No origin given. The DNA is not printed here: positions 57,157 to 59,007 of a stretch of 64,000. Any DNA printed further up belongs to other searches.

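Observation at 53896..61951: Complete four-gene Zorya type I-like defence module (zorA-zorB-zorC-zorD order) on an AT-rich island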

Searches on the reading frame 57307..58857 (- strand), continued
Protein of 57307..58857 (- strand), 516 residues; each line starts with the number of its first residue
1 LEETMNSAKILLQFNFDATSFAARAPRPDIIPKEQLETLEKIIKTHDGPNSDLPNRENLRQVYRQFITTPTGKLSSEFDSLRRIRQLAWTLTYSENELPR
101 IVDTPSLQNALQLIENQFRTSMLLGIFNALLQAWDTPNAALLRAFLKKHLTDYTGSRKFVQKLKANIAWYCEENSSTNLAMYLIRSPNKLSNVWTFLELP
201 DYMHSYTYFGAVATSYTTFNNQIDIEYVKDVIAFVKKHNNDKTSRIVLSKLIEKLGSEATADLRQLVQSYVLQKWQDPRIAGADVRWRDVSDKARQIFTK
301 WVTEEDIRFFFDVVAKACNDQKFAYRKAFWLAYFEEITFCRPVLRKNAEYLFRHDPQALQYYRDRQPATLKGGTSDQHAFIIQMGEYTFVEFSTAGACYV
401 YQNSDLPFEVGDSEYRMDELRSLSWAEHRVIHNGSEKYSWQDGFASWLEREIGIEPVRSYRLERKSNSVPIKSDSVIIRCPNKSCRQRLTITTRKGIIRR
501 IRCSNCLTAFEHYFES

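Call 46: search_protein_families(library=pfam, proteins=[P0121, P0001, P0122, P0102, P0091], max_evalue=1)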
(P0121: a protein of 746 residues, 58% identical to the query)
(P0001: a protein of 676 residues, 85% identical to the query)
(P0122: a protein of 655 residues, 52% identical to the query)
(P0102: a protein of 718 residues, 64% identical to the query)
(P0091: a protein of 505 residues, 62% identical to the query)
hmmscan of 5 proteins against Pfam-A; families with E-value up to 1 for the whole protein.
P0121 (746 aa): 3 families
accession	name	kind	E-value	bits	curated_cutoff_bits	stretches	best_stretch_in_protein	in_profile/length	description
PF03781.23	FGE-sulfatase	-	1.2e-62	212.3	23.3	1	503-745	4-255/255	Sulfatase-modifying factor enzyme 1-like domain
PF15611.11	EH_Signature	-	5.1e-39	135.2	27.5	1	53-468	6-423/423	EH_Signature domain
PF01734.28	Patatin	-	0.096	13.3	27.7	1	646-700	34-89/191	Patatin-like phospholipase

P0001 (676 aa): 4 families
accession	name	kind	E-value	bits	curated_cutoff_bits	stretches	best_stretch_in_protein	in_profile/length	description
PF15611.11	EH_Signature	-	1.3e-58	199.8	27.5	2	78-443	41-423/423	EH_Signature domain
PF01485.27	IBR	-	0.00033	21.1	24.3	1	634-671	13-51/65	IBR domain, a half RING-finger domain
PF13717.11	Zn_ribbon_4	-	0.0071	16.7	30.3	1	639-671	2-35/36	zinc-ribbon domain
PF13719.11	Zn_ribbon_5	-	0.74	10.1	29.3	0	639-671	2-35/37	zinc-ribbon domain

P0122 (655 aa): 4 families
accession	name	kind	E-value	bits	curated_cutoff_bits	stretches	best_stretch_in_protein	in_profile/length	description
PF15611.11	EH_Signature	-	5.2e-39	135.2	27.5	1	229-639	10-423/423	EH_Signature domain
PF08500.15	Tombus_P33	-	0.003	18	22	1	44-133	23-112/142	Tombusvirus p33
PF07875.18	Coat_F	-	0.036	14.7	25.7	1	320-362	18-60/63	Coat F domain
PF04303.18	PrpF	-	0.35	10.1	27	1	202-243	220-261/371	PrpF protein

P0102 (718 aa): 10 families
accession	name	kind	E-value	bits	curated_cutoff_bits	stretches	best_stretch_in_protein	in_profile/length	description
PF15611.11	EH_Signature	-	3e-38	132.7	27.5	1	123-445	78-423/423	EH_Signature domain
PF13646.12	HEAT_2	-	4.1e-25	88.3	27.7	2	618-700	3-87/88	HEAT repeats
PF03130.22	HEAT_PBS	-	5.5e-10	39.2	20.9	2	658-683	1-24/27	PBS lyase HEAT-like repeat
PF02985.28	HEAT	-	7.4e-09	35.5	23.5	1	644-672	2-30/31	HEAT repeat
PF13513.12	HEAT_EZ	-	6.7e-05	23.8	27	1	643-669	29-55/55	HEAT-like repeat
PF00514.29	Arm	-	0.00011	22.5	20.6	1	518-544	13-39/41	Armadillo/beta-catenin-like repeat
PF24714.1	TOR1L1_N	-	0.009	15.8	43.3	1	516-575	210-276/281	TORTIFOLIA1 N-terminal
PF01602.26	Adaptin_N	-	0.018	14.1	37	1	483-552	223-300/524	Adaptin N terminal region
PF20168.4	PDS5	-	0.059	11.6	27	1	631-683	319-365/1053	Sister chromatid cohesion protein PDS5 protein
PF14106.11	DUF4279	-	0.26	12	25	1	446-504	10-69/116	Domain of unknown function (DUF4279)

P0091 (505 aa): 17 families
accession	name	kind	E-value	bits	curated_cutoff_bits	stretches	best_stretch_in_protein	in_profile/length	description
PF15611.11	EH_Signature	-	1.1e-36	127.5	27.5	1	29-444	55-423/423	EH_Signature domain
PF13717.11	Zn_ribbon_4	-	1.3e-06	28.7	30.3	2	456-479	11-34/36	zinc-ribbon domain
PF24042.1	DUF7351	-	0.011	15.9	31.2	1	472-501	3-32/177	Domain of unknown function (DUF7351)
PF22191.2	IBR_1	-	0.018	15.3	27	1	471-500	4-31/47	IBR domain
PF24460.1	DUF7575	-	0.058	13.2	28.5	0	492-503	5-16/28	Domain of unknown function (DUF7575)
PF00878.24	CIMR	-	0.085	13.4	22.5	1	384-418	32-67/143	Cation-independent mannose-6-phosphate receptor repeat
PF22175.2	Ogg-HhH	-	0.091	12.7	27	1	220-260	79-120/173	8-oxoguanine DNA glycosylase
PF15777.11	Anti-TRAP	-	0.12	12.9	32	1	467-497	7-37/59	Tryptophan RNA-binding attenuator protein inhibitory protein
PF11789.14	zf-Nse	-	0.13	12.5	27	1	471-503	12-37/57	Zinc-finger of the MIZ type in Nse subunit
PF12760.12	Zn_ribbon_IS1595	-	0.17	12.3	25.4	1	471-499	19-46/46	Transposase zinc-ribbon domain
PF19134.6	DUF5817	-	0.19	12.2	31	1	470-501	3-32/57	Domain of unknown function (DUF5817)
PF03966.22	Trm112p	-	0.21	12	22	1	470-500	7-35/40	Trm112p-like protein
PF14369.11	Zn_ribbon_19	-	0.36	11.5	30.8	0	475-500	7-31/35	zinc-ribbon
PF13719.11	Zn_ribbon_5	-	0.41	10.9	29.3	0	469-478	1-10/37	zinc-ribbon domain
PF13453.11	Zn_ribbon_TFIIB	-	0.63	9.9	22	0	492-501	1-10/41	Transcription factor zinc-finger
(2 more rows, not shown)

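Call 51: fold_search(model_id=the predicted structure, library=pdb)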
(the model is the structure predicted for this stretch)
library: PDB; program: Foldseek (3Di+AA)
matches with E <= 10: 467; with E <= 0.001: 1
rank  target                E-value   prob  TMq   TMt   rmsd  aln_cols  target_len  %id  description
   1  8r68                  6.8e-09  1.00  0.42  0.53  11.6       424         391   17  Zorya anti-bacteriophage defense system ZorC WT (released 2024-12-04)
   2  9g33_UT               6.3e-02  0.75  0.19  0.06  15.8       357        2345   15  Stalled 90S - Utp23-Krr1-deltaC3 (released 2025-06-18)
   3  8rw5                  1.3e-01  0.18  0.12  0.08  21.6       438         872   11  Symmetry expansion of dimeric transmembrane anti-sigma factor DdvA (released 2024-11-06)
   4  8c6j_S                1.8e-01  0.38  0.15  0.13  19.2       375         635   13  Human spliceosomal PM5 C* complex (released 2023-07-12)
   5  8cdj_D                2.1e-01  0.30  0.15  0.10  18.7       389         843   12  CAND1 b-hairpin++-SCF-SKP2 CAND1 rolling SCF engaged (released 2023-04-19)
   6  3q0o_B                2.4e-01  0.35  0.16  0.21  15.5       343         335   12  Crystal structure of the PUMILIO-homology domain from Human PUMILIO1 in complex with erk2 NRE (released 2011-03-16)
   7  8pv4_CV               2.5e-01  0.66  0.21  0.20  12.9       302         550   14  Chaetomium thermophilum pre-60S State 2 - pre-5S rotation with Rix1 complex - composite structure (released 2023-11-15)
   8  3k4e_A                2.6e-01  0.47  0.20  0.26  16.6       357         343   14  Puf3 RNA binding domain bound to Cox17 RNA 3' UTR recognition sequence site A (released 2009-10-27)
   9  5wyj_E3               2.9e-01  0.51  0.17  0.29  15.4       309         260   12  Cryo-EM structure of the 90S small subunit pre-ribosome (Dhr1-depleted, Enp1-TAP, state 1) (released 2017-03-29)
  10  1ib2                  2.9e-01  0.35  0.17  0.23  15.9       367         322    9  CRYSTAL STRUCTURE OF A PUMILIO-HOMOLOGY DOMAIN (released 2001-05-09)
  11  8ptw_CV               3.0e-01  0.15  0.13  0.12  16.7       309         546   13  Chaetomium thermophilum Rix1-complex (released 2023-11-15)
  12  7vop_Y                3.5e-01  0.23  0.16  0.12  20.2       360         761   10  Cryo-EM structure of Xenopus laevis nuclear pore complex cytoplasmic ring subunit (released 2022-02-02)
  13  8z0u                  3.6e-01  0.38  0.21  0.21  14.4       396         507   12  Human beta-catenin crystal structure (released 2024-05-22)
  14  3h3d_X                3.6e-01  0.28  0.17  0.23  15.5       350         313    9  Drosophila Pumilio RNA binding domain (Puf domain) (released 2009-04-28)
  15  4wzr_A                3.6e-01  0.18  0.14  0.14  21.6       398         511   10  Crystal structure of human Puf-A (released 2014-12-31)
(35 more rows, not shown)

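Call 56: find_related_loci(query=A1, collection=genome_contigs, flank=8000)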
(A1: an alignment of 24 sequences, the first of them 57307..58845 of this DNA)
Query A1 (512 aa) in genome_contigs; peptide patterns used: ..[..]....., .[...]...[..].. (x = any residue, [..] = any of these).
116 stretches matched a pattern; 30 encode a relative of the query (tblastn E <= 1e-3); 30 distinct loci.
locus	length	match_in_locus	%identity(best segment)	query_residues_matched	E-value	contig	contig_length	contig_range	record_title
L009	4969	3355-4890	76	1-512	0e+0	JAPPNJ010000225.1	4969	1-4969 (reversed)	MAG: Candidatus Poribacteria bacterium isolate RHO3_bin_69 NODE_15918_length_4969_cov_19.652829, whole genome shotgun se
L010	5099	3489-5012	69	5-512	0e+0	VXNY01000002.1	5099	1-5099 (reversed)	MAG: Gammaproteobacteria bacterium isolate SB0662_bin_2 NODE_10209_length_5099_cov_60.928826, whole genome shotgun seque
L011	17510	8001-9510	72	1-508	0e+0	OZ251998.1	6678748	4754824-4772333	MAG: Candidatus Poribacteria bacterium isolate 8f110123-501e-42ad-9d55-583bbc997c7d genome assembly, chromosome: 1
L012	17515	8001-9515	68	1-511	0e+0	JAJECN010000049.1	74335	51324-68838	MAG: Candidatus Poribacteria bacterium isolate jk18xAbins.24 k141_1121440, whole genome shotgun sequence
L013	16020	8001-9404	70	1-464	0e+0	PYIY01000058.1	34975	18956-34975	MAG: Candidatus Poribacteria bacterium isolate PCPOR4 Ga0207198_1058, whole genome shotgun sequence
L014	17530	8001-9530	61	1-508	0e+0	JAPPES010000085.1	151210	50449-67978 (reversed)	MAG: Candidatus Poribacteria bacterium isolate RHO1_bin_11 NODE_200_length_151210_cov_18.575826, whole genome shotgun se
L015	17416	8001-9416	65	1-466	0e+0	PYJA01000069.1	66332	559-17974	MAG: Candidatus Poribacteria bacterium isolate PCPOR2a Ga0207197_1069, whole genome shotgun sequence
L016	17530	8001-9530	59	1-508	0e+0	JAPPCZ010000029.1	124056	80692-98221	MAG: Candidatus Poribacteria bacterium isolate IRC4_bin_14 NODE_169_length_124056_cov_20.972, whole genome shotgun seque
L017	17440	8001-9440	63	1-491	0e+0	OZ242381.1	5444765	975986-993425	MAG: Candidatus Poribacteria bacterium isolate 80d8d026-9b84-4ba5-a38a-fc23128cda22 genome assembly, chromosome: 1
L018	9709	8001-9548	59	1-508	0e+0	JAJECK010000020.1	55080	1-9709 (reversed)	MAG: Candidatus Poribacteria bacterium isolate jk18xAbins.19 k141_277727, whole genome shotgun sequence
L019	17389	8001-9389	65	1-459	0e+0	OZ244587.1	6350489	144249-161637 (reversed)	MAG: Candidatus Poribacteria bacterium isolate 01ec1ce0-d2a5-493a-a37f-f7455bcb6da2 genome assembly, chromosome: 1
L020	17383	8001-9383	63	1-460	0e+0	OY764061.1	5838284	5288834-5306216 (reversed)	MAG: Candidatus Poribacteria bacterium isolate 89293177-375a-4259-af6b-6508537173d0 genome assembly, chromosome: 1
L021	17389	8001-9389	63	2-458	0e+0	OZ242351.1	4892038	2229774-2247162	MAG: Candidatus Poribacteria bacterium isolate f935c7b2-2358-4189-a958-9ccc83df77d9 genome assembly, chromosome: 1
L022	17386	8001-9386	64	1-456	0e+0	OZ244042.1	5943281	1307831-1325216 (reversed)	MAG: Candidatus Poribacteria bacterium isolate 82c2f847-b3a6-4516-8f18-366283cf6473 genome assembly, chromosome: 1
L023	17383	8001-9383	63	1-460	0e+0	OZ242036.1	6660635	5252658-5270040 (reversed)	MAG: Candidatus Poribacteria bacterium isolate 54b3e0b4-8990-4cd1-959a-c9693763f33b genome assembly, chromosome: 1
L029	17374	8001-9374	58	1-458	0e+0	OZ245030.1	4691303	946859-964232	MAG: Candidatus Poribacteria bacterium isolate f3f56de0-ea6e-4eab-9813-cfd719c0cda4 genome assembly, chromosome: 1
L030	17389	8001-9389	58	1-459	0e+0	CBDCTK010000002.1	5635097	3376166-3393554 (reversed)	MAG: Candidatus Poribacteria bacterium isolate 5e1f03a3-4ce1-415a-a4c9-4ecbe52226bd genome assembly, contig: contig_2, w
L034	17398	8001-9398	56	1-463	2e-175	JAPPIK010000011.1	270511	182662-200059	MAG: Candidatus Poribacteria bacterium isolate RHO2_bin_20 NODE_42_length_270511_cov_41.272688, whole genome shotgun seq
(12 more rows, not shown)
